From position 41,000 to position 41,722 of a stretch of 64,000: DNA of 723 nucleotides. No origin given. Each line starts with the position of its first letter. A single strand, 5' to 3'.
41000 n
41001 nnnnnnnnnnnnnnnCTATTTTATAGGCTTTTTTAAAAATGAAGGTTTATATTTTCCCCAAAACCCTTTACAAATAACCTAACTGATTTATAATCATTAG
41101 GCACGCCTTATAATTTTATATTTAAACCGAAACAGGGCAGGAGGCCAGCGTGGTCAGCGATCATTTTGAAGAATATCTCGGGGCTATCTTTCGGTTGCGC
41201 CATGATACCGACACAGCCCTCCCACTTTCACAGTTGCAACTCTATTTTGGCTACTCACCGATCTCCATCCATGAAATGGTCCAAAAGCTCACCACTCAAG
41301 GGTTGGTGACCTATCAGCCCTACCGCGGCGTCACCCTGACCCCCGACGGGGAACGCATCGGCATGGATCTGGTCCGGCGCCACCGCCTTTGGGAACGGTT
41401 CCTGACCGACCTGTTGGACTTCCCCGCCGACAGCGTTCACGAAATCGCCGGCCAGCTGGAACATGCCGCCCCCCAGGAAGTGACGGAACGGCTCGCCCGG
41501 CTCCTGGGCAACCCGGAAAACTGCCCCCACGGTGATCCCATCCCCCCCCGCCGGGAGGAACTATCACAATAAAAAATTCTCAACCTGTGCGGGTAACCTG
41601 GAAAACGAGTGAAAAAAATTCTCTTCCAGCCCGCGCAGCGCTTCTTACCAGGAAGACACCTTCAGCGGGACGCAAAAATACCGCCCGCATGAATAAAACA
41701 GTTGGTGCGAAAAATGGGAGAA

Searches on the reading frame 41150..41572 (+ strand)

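Call 67: search_protein_families(library=pfam, proteins=[window:41150-41572:+], max_evalue=0.001)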
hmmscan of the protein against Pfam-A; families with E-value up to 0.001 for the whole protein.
window:41150-41572:+ (140 aa): 2 families
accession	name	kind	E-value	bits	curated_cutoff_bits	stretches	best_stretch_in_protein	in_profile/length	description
PF02742.21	Fe_dep_repr_C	-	3.2e-29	101.2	27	1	64-132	1-69/70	Iron dependent repressor, metal binding and dimerisation domain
PF01325.25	Fe_dep_repress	-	6.4e-10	39.5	26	1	1-61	1-60/60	Iron dependent repressor, N-terminal DNA binding domain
